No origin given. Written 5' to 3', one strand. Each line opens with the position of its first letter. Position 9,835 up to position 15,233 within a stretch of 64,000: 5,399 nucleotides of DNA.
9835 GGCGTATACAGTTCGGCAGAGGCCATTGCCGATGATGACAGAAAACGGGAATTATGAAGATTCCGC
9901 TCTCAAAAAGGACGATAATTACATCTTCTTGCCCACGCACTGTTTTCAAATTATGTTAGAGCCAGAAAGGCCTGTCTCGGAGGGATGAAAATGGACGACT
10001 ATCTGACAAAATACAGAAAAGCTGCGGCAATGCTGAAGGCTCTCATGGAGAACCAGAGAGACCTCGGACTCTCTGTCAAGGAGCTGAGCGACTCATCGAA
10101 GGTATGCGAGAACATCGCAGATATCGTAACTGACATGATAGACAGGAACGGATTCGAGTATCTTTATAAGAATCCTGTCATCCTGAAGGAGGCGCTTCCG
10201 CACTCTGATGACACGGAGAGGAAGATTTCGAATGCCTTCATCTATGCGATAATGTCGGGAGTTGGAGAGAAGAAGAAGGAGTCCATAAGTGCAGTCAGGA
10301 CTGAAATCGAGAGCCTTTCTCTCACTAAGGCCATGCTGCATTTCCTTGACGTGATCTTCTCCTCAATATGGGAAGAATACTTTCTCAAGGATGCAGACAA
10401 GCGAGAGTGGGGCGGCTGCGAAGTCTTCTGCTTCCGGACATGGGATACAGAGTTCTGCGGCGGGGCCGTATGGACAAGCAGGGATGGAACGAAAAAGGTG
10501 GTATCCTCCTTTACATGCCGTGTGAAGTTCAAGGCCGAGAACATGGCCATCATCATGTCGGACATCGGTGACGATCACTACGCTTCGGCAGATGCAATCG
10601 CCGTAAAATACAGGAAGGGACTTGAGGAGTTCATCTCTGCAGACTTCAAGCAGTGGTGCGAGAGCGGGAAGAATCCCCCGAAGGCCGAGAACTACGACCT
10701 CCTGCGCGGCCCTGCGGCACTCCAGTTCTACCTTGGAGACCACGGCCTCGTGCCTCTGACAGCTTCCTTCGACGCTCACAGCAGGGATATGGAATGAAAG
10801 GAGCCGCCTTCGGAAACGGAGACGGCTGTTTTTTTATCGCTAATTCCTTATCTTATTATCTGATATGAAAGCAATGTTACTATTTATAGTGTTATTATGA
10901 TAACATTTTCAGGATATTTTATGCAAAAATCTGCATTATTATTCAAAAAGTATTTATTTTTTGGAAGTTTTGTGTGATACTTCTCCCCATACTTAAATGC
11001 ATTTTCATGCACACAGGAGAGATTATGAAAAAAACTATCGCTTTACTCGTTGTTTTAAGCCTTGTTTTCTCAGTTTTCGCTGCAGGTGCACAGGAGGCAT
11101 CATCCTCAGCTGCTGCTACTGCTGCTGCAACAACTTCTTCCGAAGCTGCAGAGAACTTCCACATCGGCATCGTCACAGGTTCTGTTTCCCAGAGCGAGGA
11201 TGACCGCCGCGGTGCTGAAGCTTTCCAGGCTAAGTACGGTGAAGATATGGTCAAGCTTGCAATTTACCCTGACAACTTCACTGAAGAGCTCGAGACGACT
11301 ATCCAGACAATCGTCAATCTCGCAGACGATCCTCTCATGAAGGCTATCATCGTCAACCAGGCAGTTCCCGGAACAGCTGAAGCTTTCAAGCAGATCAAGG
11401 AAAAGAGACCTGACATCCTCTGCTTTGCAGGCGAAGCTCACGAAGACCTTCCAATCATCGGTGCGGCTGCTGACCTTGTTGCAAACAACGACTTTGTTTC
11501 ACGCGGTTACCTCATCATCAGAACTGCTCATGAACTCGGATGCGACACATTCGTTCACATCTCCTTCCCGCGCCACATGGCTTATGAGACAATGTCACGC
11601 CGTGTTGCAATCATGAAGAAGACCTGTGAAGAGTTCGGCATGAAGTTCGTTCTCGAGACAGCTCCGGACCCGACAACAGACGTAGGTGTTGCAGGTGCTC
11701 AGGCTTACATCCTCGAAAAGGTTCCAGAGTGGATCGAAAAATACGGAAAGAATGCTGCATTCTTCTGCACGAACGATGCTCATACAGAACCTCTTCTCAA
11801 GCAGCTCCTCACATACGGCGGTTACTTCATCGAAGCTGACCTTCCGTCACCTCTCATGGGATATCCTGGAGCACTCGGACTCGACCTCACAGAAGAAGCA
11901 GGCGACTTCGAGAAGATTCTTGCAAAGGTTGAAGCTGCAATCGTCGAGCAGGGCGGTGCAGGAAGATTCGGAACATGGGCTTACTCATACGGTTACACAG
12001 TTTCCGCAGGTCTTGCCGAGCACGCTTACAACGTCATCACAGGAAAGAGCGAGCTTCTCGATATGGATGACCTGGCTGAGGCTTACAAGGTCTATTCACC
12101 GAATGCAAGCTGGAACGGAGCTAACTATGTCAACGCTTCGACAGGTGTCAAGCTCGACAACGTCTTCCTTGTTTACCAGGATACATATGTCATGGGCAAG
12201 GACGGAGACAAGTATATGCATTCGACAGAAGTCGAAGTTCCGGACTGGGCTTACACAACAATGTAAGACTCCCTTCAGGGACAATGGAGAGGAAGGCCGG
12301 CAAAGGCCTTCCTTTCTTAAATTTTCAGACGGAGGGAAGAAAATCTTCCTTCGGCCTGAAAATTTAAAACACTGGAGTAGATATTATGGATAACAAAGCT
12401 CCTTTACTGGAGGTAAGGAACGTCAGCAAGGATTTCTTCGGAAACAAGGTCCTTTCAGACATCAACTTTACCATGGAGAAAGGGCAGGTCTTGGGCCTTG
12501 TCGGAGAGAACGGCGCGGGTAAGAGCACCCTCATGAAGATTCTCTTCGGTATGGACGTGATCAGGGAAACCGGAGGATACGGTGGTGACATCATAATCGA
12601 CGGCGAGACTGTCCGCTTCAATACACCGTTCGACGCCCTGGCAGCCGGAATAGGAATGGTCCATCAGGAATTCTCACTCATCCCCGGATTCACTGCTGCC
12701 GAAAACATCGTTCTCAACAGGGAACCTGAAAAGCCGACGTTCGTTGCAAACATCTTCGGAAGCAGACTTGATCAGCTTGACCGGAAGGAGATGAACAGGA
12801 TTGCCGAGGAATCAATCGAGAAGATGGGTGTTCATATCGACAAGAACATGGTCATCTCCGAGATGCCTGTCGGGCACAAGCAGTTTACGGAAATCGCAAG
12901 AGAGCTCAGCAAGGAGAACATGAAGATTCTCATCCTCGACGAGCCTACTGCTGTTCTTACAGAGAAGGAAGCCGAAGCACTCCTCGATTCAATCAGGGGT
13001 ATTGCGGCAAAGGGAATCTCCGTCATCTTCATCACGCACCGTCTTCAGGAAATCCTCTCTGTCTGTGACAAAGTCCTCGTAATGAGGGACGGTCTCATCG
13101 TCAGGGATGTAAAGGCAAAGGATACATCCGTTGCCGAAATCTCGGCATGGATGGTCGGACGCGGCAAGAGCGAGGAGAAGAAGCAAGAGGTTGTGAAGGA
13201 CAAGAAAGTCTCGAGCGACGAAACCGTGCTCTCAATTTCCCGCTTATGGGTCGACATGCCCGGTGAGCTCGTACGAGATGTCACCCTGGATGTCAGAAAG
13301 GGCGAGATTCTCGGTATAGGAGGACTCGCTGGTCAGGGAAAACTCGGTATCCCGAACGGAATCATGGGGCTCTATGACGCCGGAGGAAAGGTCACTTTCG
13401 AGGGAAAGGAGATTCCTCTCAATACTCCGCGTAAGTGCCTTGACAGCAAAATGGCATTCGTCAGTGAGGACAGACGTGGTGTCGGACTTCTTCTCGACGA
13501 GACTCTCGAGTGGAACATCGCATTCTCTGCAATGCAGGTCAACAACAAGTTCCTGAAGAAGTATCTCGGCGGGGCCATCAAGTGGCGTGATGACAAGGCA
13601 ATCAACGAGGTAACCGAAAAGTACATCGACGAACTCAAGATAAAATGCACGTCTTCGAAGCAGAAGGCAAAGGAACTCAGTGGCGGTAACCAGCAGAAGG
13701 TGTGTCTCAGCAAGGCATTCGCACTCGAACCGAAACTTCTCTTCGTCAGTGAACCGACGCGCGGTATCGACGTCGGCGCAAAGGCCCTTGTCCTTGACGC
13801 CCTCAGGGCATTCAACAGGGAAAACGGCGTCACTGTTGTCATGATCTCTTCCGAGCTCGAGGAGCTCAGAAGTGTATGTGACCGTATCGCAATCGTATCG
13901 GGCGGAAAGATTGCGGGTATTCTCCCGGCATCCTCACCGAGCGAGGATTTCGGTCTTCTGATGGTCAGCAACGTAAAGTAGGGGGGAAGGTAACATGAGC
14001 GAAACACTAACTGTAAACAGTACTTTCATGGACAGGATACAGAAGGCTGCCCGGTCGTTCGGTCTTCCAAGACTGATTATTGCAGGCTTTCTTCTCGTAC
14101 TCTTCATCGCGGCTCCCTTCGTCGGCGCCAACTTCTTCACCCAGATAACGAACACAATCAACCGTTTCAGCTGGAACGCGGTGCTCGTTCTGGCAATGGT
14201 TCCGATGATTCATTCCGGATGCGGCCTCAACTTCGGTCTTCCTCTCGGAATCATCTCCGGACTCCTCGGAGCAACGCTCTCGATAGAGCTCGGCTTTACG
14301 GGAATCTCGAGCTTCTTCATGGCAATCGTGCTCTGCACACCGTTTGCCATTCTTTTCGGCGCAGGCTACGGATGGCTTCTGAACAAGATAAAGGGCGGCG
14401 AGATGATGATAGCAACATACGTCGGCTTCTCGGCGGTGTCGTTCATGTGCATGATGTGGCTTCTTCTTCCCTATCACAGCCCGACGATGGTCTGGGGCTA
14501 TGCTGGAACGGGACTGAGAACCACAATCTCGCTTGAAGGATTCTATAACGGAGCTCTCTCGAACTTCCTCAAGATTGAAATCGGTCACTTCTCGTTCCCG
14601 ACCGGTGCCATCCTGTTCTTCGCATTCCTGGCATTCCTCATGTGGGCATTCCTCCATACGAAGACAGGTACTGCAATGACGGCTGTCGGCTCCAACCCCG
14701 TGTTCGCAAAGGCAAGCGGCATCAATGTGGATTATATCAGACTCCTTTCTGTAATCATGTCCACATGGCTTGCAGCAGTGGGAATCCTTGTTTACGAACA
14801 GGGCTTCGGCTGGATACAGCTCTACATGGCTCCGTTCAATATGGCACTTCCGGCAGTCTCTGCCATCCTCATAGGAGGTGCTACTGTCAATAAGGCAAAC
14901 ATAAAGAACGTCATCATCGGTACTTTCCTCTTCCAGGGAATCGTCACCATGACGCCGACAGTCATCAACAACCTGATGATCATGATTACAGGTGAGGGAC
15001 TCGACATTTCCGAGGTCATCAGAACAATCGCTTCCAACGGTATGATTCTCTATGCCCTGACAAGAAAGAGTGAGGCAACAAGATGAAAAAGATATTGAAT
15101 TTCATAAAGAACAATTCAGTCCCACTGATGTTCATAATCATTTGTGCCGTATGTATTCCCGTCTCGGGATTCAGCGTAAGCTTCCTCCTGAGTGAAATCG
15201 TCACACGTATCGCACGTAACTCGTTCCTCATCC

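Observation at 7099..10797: Three-gene cassette of unknown function: two paralogs flank a 691-aa coiled-coil protein, next to a transposase remnant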

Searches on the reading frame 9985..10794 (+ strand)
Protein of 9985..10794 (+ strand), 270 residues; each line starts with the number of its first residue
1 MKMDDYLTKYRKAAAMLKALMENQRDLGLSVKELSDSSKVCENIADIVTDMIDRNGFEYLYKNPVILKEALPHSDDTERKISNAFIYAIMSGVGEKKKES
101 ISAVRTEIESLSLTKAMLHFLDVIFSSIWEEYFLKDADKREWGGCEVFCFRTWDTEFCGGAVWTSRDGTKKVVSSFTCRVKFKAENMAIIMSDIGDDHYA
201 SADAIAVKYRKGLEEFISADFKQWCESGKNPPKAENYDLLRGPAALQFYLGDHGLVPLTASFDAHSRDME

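Call 4: search_protein_families(library=pfam, proteins=[window:9985-10794:+], max_evalue=1)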
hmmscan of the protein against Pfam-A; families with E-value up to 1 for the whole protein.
window:9985-10794:+ (270 aa): 0 families

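Call 5: search_protein_families(library=ncbifam, proteins=[window:9985-10794:+], max_evalue=1)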
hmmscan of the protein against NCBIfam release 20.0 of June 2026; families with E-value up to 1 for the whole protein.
window:9985-10794:+ (270 aa): 0 families

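Call 6: search_protein_families(library=padloc, proteins=[window:9985-10794:+], max_evalue=1)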
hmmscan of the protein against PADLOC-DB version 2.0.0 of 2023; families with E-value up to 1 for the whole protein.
window:9985-10794:+ (270 aa): 0 families

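Call 7: search_protein_families(library=phrogs, proteins=[window:9985-10794:+], max_evalue=1)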
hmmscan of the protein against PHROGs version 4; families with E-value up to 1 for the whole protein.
window:9985-10794:+ (270 aa): 2 families
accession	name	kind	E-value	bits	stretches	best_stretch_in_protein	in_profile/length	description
phrog_17963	-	unknown function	0.11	13.8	1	62-88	3-29/60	-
phrog_14747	-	unknown function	0.21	13.2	1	25-101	32-106/121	-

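Call 53: predict_structure(alignment_id=A6)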
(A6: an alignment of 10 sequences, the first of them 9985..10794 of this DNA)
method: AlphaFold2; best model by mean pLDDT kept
length: 270 residues; sequences in the alignment: 10
mean_pLDDT: 82.6   pTM: 0.61
mean pLDDT of the five models: 82.6, 82.4, 81.2, 77.2, 69.5
residues with pLDDT >= 90: 92; 70-90: 128; 50-70: 45; < 50: 5
segments of 3 or more residues with pLDDT < 50: 1-4
pLDDT, mean of each block of 10 residues (from residue 1): 54 64 59 72 91 88 87 87 91 84 85 83 85 62 74 91 91 94 86 71 88 96 89 88 92 90 88
secondary structure, 60 per line:
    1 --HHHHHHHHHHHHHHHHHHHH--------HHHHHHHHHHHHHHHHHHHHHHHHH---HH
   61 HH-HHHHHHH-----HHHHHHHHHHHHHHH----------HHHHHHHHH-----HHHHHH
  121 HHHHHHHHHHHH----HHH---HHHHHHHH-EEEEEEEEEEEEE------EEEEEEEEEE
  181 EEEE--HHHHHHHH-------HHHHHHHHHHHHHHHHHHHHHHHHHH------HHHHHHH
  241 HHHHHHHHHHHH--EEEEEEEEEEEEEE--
elements in order: H3-22 H31-55 H59-62 H64-70 H76-90 H101-109 H115-132 H143-150 E152-164 E171-184 H187-194 H202-227 H234-252 E255-268
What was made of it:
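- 9985..10797 (+): Gene C: 270-aa downstream-type A/C-family protein. It has a ~35-aa N-terminal helical extension, a helical half (to ~aa 150), and an alpha+beta half (strands 152-164, 171-184 and 255-268). AF2 model, pLDDT 82.6 (call 53).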

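Call 59: fold_search(model_id=the predicted structure, library=pdb)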
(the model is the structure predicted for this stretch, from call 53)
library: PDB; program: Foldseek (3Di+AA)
matches with E <= 10: 156; with E <= 0.001: 0
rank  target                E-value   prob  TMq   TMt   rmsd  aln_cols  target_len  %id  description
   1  4xbi_B                6.6e-01  0.03  0.09  0.08  16.9       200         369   10  Structure Of A Malarial Protein Involved in Proteostasis (released 2015-07-29)
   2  3bk6_C                7.3e-01  0.66  0.25  0.37   5.3       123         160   10  Crystal structure of a core domain of stomatin from Pyrococcus horikoshii (released 2008-02-19)
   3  7sgn_G                8.9e-01  0.33  0.21  0.41   6.3       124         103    7  Crystal structure of periplasmic domain of Helicobacter pylori FliL (residues 81 to 183) (crystal form A) (released 2022-03-23)
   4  5fu7_E                8.9e-01  0.12  0.16  0.10  12.8       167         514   10  drosophila nanos NBR peptide bound to the NOT module of the human CCR4-NOT complex (released 2016-03-23)
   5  4xbi_A                8.9e-01  0.04  0.11  0.10  17.4       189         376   14  Structure Of A Malarial Protein Involved in Proteostasis (released 2015-07-29)
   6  9ayd_A                9.8e-01  0.13  0.14  0.24  14.8       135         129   10  Mitochondrial fission 1 (Fis1) protein structure Y38E mutation 1.53A (released 2025-05-21)
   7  8d2j_B                9.8e-01  0.05  0.11  0.07  15.4       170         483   13  A novel insecticidal protein from ferns IPD113_Cow. (released 2023-11-08)
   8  7sgn_C                1.0e+00  0.57  0.24  0.49   5.1       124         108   11  Crystal structure of periplasmic domain of Helicobacter pylori FliL (residues 81 to 183) (crystal form A) (released 2022-03-23)
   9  6ahq_N                1.1e+00  0.28  0.20  0.40   6.5       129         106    6  Structure of the 40-167 fragment of FliL (released 2019-03-06)
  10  7sgn_A                1.1e+00  0.21  0.19  0.37   7.0       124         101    9  Crystal structure of periplasmic domain of Helicobacter pylori FliL (residues 81 to 183) (crystal form A) (released 2022-03-23)
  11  4i3z_B                1.1e+00  0.11  0.16  0.16  15.8       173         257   10  Structure of pCDK2/CyclinA bound to ADP and 2 Magnesium ions (released 2012-12-26)
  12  4gpk_B                1.2e+00  0.13  0.17  0.14  15.0       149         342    9  Crystal structure of NprR in complex with its cognate peptide NprX (released 2013-07-03)
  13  4eop_D                1.3e+00  0.12  0.16  0.16  15.8       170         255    8  Thr 160 phosphorylated CDK2 Q131E - human cyclin A3 complex with the inhibitor RO3306 (released 2013-02-06)
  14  2fbn_A                1.3e+00  0.11  0.16  0.23  11.8       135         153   12  Plasmodium falciparum putative FK506-binding protein PFL2275c, C-terminal TPR-containing domain (released 2006-01-24)
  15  4anj_A                1.3e+00  0.04  0.14  0.05  24.8       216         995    7  MYOSIN VI (MDinsert2-GFP fusion) PRE-POWERSTROKE STATE (MG.ADP.AlF4) (released 2012-10-17)
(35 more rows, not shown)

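Call 106: search_dna_similar(query=window:9985-10794:+, collection=plasmids, mode=protein, max_evalue=0.01, max_rows=10)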
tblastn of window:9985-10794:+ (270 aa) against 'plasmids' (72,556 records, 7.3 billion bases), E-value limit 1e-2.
No match.

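Call 107: search_dna_similar(query=window:9985-10794:+, collection=phages, mode=protein, max_evalue=0.01, max_rows=10)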
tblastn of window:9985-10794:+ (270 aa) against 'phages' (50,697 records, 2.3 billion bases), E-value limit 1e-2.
No match.

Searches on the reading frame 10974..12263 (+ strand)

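Call 89: search_protein_families(library=pfam, proteins=[window:10974-12263:+], max_evalue=0.00001)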
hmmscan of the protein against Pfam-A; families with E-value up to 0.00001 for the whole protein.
window:10974-12263:+ (430 aa): 1 family
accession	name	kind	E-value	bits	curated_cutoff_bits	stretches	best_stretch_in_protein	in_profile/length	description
PF12683.13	DUF3798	-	1.9e-127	424.8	24.6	1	62-333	1-271/271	Protein of unknown function (DUF3798)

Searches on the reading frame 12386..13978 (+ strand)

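Call 89: search_protein_families(library=pfam, proteins=[window:12386-13978:+], max_evalue=0.00001)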
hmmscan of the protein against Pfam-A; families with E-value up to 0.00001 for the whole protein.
window:12386-13978:+ (531 aa): 2 families
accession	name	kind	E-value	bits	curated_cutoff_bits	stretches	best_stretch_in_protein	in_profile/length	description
PF00005.33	ABC_tran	-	3.9e-43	147.8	25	2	23-189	1-137/137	ABC transporter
PF13304.12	AAA_21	-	5.2e-08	33.7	27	0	36-56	2-22/304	AAA domain, putative AbiEii toxin, Type IV TA system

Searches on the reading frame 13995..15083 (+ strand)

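Call 89: search_protein_families(library=pfam, proteins=[window:13995-15083:+], max_evalue=0.00001)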
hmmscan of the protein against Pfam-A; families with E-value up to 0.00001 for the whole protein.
window:13995-15083:+ (363 aa): 1 family
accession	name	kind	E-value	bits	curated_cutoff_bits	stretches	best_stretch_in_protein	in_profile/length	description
PF02653.21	BPD_transp_2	-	7.1e-16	58.6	26.8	1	52-324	3-250/269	Branched-chain amino acid transport system / permease component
